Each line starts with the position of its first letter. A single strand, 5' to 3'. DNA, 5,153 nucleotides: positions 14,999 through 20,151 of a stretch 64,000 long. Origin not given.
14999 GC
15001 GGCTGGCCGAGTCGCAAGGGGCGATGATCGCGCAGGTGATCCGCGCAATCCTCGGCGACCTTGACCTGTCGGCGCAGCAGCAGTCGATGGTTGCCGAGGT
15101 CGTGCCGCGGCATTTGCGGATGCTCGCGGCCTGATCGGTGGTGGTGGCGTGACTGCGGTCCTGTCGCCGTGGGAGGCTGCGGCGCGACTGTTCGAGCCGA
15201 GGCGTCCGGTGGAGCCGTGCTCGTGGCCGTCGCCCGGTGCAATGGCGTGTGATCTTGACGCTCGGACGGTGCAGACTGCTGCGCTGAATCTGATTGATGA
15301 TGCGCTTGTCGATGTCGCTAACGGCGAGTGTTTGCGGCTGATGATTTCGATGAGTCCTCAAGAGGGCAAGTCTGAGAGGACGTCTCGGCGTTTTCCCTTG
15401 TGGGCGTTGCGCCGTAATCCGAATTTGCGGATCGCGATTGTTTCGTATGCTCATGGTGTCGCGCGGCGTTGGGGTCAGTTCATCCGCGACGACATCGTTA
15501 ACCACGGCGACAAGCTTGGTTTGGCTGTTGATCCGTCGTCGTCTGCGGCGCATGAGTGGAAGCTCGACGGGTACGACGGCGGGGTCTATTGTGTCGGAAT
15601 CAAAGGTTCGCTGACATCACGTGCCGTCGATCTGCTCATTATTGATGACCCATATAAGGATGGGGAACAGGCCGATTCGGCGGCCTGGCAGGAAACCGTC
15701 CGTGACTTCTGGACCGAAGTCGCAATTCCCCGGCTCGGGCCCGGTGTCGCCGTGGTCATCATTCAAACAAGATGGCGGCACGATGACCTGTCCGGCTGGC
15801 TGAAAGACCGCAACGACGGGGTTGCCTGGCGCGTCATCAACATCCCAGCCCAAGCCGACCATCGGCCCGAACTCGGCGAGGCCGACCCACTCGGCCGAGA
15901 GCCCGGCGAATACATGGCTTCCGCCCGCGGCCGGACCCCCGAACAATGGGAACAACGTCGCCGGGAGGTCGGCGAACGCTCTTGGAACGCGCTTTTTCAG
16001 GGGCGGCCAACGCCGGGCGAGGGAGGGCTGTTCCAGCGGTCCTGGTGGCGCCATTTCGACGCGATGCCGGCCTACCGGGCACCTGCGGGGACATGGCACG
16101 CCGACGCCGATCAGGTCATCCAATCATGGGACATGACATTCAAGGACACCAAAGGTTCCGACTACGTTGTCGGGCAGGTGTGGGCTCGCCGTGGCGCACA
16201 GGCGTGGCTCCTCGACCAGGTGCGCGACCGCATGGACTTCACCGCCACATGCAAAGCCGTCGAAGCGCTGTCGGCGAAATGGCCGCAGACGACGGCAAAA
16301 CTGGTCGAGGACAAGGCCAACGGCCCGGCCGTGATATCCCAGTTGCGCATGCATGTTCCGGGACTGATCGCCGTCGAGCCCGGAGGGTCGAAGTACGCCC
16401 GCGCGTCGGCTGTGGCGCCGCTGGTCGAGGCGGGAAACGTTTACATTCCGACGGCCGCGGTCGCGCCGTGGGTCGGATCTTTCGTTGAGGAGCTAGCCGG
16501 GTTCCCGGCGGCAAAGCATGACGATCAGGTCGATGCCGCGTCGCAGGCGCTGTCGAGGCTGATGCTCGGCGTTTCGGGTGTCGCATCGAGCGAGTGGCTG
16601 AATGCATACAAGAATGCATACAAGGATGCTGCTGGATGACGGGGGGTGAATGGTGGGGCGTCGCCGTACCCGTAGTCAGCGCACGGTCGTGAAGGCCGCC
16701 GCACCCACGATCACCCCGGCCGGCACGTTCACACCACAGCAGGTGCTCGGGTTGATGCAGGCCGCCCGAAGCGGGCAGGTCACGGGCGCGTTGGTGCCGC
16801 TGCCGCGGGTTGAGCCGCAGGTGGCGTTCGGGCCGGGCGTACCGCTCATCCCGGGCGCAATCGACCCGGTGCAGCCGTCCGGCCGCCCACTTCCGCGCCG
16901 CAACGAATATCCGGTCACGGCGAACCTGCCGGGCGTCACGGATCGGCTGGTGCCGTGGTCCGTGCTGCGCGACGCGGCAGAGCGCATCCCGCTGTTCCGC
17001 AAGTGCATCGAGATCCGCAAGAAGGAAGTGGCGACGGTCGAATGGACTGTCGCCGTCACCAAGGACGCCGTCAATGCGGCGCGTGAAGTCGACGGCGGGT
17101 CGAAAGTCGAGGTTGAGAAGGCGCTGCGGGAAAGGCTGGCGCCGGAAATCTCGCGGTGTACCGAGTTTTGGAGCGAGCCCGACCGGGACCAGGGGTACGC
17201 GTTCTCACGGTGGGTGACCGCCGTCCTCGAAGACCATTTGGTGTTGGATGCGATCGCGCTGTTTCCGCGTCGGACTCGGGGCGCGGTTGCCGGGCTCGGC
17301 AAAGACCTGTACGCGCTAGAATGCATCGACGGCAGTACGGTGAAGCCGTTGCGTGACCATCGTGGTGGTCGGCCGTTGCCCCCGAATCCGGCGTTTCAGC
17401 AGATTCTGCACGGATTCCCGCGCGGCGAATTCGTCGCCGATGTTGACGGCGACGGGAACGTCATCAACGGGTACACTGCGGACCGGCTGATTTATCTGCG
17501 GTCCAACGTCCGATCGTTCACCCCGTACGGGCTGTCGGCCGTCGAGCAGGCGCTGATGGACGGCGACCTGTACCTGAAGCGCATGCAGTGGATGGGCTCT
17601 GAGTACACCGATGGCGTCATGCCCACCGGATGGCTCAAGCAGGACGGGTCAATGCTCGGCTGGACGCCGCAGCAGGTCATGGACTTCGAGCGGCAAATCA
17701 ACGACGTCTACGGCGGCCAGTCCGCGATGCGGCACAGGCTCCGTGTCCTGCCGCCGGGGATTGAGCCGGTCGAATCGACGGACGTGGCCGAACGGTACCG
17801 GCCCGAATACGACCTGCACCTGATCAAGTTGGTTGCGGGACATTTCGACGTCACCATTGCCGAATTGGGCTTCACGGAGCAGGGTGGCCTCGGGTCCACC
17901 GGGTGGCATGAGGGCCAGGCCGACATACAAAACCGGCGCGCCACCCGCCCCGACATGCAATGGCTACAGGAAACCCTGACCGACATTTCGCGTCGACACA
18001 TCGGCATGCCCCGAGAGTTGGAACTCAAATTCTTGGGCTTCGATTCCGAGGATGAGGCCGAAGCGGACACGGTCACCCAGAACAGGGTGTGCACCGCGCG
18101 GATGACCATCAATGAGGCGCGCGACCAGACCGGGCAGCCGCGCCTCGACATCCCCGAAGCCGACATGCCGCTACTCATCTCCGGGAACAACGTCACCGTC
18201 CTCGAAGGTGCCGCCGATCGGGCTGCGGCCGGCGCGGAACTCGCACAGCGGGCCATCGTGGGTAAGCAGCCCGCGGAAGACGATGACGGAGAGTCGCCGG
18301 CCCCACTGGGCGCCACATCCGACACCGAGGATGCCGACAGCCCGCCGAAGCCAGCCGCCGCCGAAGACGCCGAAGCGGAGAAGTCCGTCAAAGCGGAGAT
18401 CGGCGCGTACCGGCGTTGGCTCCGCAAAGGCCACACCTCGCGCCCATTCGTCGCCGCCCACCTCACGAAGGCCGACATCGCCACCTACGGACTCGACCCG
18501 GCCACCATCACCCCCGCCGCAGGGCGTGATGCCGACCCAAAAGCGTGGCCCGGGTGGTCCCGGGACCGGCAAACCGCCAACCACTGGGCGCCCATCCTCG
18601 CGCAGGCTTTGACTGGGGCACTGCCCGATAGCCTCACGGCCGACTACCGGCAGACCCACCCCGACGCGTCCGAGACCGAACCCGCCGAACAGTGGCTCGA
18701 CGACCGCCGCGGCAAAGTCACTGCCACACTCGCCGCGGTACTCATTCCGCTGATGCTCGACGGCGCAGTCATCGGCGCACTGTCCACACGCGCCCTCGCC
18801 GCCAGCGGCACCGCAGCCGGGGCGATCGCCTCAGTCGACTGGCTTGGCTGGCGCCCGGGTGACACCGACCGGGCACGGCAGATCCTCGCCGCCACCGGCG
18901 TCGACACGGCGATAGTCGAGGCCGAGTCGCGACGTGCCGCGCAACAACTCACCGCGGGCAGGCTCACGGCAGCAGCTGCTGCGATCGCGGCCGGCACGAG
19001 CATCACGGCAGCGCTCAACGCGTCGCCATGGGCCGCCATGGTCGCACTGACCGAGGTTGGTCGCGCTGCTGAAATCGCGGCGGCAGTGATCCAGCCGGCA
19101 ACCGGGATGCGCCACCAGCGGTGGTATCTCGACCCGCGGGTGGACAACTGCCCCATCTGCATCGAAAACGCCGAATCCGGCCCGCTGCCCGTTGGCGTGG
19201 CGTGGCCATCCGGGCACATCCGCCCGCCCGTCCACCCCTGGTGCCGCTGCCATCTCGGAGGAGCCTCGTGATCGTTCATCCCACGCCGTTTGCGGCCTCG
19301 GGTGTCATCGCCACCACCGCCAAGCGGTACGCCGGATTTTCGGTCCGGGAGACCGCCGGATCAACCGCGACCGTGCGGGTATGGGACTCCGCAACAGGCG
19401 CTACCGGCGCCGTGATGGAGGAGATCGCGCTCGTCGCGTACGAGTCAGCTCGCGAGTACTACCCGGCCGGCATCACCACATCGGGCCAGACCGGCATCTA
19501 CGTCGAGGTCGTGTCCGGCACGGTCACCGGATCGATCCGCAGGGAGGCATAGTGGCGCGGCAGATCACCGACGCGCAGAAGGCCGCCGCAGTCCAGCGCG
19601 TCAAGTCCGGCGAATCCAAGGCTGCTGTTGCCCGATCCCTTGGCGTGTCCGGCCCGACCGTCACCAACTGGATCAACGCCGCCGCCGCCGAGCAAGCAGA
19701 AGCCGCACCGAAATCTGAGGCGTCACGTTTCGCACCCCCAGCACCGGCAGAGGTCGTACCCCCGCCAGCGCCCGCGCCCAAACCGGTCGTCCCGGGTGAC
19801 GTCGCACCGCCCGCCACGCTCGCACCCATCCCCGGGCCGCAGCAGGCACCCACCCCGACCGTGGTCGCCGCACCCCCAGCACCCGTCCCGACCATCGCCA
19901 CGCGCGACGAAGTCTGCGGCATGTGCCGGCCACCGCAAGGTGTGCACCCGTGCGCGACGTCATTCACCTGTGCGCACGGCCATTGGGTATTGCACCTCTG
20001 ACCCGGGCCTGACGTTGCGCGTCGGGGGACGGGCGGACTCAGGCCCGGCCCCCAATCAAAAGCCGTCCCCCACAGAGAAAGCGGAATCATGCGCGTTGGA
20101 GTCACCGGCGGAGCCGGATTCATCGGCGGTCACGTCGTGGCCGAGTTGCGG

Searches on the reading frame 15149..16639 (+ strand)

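Call 3: search_protein_families(library=pfam, proteins=[window:15149-16639:+], max_evalue=0.01)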
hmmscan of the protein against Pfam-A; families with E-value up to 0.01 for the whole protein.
window:15149-16639:+ (496 aa): 2 families
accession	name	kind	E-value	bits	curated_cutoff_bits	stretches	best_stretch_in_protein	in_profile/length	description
PF17289.8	Terminase_6C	-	1.5e-18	67.7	22.6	1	326-470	2-154/155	Terminase RNaseH-like domain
PF03237.21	Terminase_6N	-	6.3e-08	33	22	1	65-300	1-213/215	Terminase large subunit, T4likevirus-type, N-terminal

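Call 5: search_protein_families(library=phrogs, proteins=[window:15149-16639:+], max_evalue=0.001)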
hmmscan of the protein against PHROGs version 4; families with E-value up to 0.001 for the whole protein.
window:15149-16639:+ (496 aa): 6 families
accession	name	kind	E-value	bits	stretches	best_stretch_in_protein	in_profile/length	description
phrog_38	-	head and packaging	2.5e-98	331.6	1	43-478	291-710/760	terminase large subunit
phrog_5573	-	head and packaging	2.6e-43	149.3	1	223-471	8-234/250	terminase large subunit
phrog_4758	-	head and packaging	3.1e-41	142.3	1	48-237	44-238/243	terminase large subunit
phrog_979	-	head and packaging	2.9e-15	57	1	286-474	413-602/642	terminase large subunit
phrog_30251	-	head and packaging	3.9e-10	39.6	1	63-235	57-240/799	terminase large subunit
phrog_12171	-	head and packaging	8.5e-09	36.5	1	412-472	39-96/110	terminase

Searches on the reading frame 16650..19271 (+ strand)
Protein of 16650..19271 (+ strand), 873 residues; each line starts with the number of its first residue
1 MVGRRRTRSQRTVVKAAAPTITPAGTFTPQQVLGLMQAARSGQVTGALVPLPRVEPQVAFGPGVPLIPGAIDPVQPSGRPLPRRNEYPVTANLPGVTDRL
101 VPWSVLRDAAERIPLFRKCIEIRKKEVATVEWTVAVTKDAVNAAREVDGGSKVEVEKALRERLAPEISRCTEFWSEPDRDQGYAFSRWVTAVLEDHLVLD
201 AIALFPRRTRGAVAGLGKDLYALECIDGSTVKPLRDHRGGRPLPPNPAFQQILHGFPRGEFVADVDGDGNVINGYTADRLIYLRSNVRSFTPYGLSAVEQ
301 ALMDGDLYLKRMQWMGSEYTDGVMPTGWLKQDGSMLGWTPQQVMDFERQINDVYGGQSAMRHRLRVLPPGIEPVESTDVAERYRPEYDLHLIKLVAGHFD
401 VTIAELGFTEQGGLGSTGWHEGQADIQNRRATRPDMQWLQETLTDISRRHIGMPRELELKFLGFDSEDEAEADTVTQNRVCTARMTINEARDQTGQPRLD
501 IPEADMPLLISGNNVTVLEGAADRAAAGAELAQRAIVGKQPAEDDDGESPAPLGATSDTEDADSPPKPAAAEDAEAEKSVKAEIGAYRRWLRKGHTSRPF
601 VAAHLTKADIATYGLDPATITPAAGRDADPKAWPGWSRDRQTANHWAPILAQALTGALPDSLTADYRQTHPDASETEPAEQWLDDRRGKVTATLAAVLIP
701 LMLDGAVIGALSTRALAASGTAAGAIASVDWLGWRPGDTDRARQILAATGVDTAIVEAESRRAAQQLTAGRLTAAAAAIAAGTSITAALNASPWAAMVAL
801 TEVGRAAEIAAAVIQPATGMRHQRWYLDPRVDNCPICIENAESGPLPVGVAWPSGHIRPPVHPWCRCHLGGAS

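Call 3: search_protein_families(library=pfam, proteins=[window:16650-19271:+], max_evalue=0.01)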
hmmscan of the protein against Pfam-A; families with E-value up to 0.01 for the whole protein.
window:16650-19271:+ (873 aa): 1 family
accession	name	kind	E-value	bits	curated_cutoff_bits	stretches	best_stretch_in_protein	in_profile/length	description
PF04860.17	Phage_portal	-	1.1e-07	31.8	39.1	1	241-375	84-206/321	Phage portal protein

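Call 5: search_protein_families(library=phrogs, proteins=[window:16650-19271:+], max_evalue=0.001)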
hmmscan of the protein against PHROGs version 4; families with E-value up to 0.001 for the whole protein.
window:16650-19271:+ (873 aa): 2 families
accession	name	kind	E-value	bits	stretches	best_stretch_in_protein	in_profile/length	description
phrog_2662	-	head and packaging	3.1e-71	241.9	1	81-869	31-705/717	portal protein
phrog_12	-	head and packaging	3.4e-16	60.4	1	98-577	78-481/646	portal protein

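Call 6: search_dna_similar(query=window:16650-19271:+, collection=phages, mode=protein, max_rows=25)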
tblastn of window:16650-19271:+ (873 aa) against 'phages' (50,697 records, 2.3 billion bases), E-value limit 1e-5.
Records with a match: 9; places in all: 9; records where one place covers at least 80% of the query: 0.
Best place of each record, by identity: <60% 9.
By first word of the organism name: Arthrobacter 4; Thermoanaerobacterium 2; Brevundimonas 2; Alicyclobacillus 1.
By host as written in the record: Thermoanaerobacterium saccharolyticum JW/SL-YS485 2; Arthrobacter globiformis B-2979 2; Brevundimonas pondensis LVF1 2; Arthrobacter sp. ATCC 21022 2; Alicyclobacillus acidoterrestris MMB007 1.
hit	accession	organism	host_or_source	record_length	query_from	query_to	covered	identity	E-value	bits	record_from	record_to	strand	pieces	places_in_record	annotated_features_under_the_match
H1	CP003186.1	Thermoanaerobacterium phage THSA-485A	Thermoanaerobacterium saccharolyticum ...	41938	10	497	56%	30.8%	6e-47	189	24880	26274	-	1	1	hypothetical protein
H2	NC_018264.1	Thermoanaerobacterium phage THSA-485A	Thermoanaerobacterium saccharolyticum ...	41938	10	497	56%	30.8%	6e-47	189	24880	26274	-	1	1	portal protein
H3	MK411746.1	Arthrobacter phage Sonali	Arthrobacter globiformis B-2979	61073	33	492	53%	26.3%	3e-24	116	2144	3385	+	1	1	3: portal and MuF-like fusion protein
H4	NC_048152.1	Arthrobacter phage Sonali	Arthrobacter globiformis B-2979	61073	33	492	53%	26.3%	3e-24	116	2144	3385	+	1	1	3: portal protein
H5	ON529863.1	Brevundimonas phage vB_BpoS-Polewnik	Brevundimonas pondensis LVF1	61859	60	495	50%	27.8%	1e-25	120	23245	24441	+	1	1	putative portal protein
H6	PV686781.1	Alicyclobacillus phage MMB025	Alicyclobacillus acidoterrestris MMB007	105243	60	553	57%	24.3%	1e-20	104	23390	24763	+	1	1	portal protein | hypothetical protein (x2)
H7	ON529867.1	Brevundimonas phage vB_BpoS-Strzyga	Brevundimonas pondensis LVF1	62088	159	495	39%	28.7%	4e-24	115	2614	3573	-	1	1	putative portal protein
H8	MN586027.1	Arthrobacter phage Mufasa8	Arthrobacter sp. ATCC 21022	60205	167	497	38%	28.4%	3e-25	119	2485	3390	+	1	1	3: portal protein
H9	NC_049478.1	Arthrobacter phage Mufasa8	Arthrobacter sp. ATCC 21022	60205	167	497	38%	28.4%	3e-25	119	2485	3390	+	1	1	3: MutT/NUDIX hydrolase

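Call 51: find_related_loci(query=window:16650-19271:+, collection=viral_contigs, flank=10000)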
Query window:16650-19271:+ (873 aa) in viral_contigs; peptide patterns used: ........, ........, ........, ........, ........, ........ (x = any residue, [..] = any of these).
5 stretches matched a pattern, but none encodes a relative of the query by tblastn (E <= 1e-3).

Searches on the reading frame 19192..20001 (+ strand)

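Call 3: search_protein_families(library=pfam, proteins=[window:19192-20001:+], max_evalue=0.01)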
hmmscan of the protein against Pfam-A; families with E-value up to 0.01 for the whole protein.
window:19192-20001:+ (269 aa): 7 families
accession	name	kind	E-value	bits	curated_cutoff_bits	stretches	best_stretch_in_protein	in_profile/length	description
PF13384.12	HTH_23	-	1.1e-06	28.7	24.6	1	127-168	4-45/50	Homeodomain-like domain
PF04218.19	CENP-B_N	-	2.7e-06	27.4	21.2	1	123-163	5-45/53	CENP-B N-terminal DNA-binding domain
PF01527.26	HTH_Tnp_1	-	5.4e-06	27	24.1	1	126-175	8-57/75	Transposase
PF13542.12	HTH_Tnp_ISL3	-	9.8e-06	25.4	27.4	1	123-163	10-49/51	Helix-turn-helix domain of transposase family ISL3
PF13551.12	HTH_29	-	4.8e-05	23.8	28.1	1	130-172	1-44/64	Winged helix-turn helix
PF13518.12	HTH_28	-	0.0026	18.2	25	1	129-162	1-34/52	Helix-turn-helix domain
PF15943.11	YdaS_toxin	-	0.0048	17.1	30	1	142-170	10-38/65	Bacterial toxin YdaS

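Call 5: search_protein_families(library=phrogs, proteins=[window:19192-20001:+], max_evalue=0.001)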
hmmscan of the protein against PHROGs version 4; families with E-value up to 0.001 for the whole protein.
window:19192-20001:+ (269 aa): 3 families
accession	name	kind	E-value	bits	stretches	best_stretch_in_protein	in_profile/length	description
phrog_664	-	DNA, RNA and nucleotide metabolism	1.8e-06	29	1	109-178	73-138/210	DNA binding protein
phrog_7676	-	unknown function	0.0002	22.6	1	132-166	9-43/86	-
phrog_5536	-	unknown function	0.00068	20.5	0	121-161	2-42/172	-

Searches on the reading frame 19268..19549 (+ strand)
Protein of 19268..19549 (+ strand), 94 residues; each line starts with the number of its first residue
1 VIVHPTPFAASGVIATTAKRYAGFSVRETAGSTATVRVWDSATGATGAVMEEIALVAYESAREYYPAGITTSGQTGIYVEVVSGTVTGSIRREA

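Call 21: search_protein_families(library=pfam, proteins=[window:19268-19549:+], max_evalue=1)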
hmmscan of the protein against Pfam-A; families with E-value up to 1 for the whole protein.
window:19268-19549:+ (94 aa): 1 family
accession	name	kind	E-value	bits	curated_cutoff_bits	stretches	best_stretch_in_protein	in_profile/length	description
PF23409.1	Beta-prop_EML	-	0.14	12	88.2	1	3-52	17-59/267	Echinoderm microtubule-associated protein first beta-propeller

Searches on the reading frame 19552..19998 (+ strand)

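Call 21: search_protein_families(library=pfam, proteins=[window:19552-19998:+], max_evalue=1)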
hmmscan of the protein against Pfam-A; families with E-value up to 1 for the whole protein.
window:19552-19998:+ (149 aa): 9 families
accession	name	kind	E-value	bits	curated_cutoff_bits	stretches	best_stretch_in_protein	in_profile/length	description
PF13384.12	HTH_23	-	6.9e-07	29.3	24.6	1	7-49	4-46/50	Homeodomain-like domain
PF04218.19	CENP-B_N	-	1.2e-06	28.5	21.2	1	3-43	5-45/53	CENP-B N-terminal DNA-binding domain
PF01527.26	HTH_Tnp_1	-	2.7e-06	27.9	24.1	1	6-55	8-57/75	Transposase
PF13542.12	HTH_Tnp_ISL3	-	7.8e-06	25.7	27.4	1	3-43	10-49/51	Helix-turn-helix domain of transposase family ISL3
PF13551.12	HTH_29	-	3.3e-05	24.3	28.1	1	10-52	1-44/64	Winged helix-turn helix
PF13518.12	HTH_28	-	0.00067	20.1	25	1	9-42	1-34/52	Helix-turn-helix domain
PF15943.11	YdaS_toxin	-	0.0041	17.3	30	1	22-50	10-38/65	Bacterial toxin YdaS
PF13560.12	HTH_31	-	0.17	12.7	27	1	16-44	10-38/64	Helix-turn-helix domain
PF02796.21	HTH_7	-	0.2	12.2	23.8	1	10-36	11-37/45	Helix-turn-helix domain of resolvase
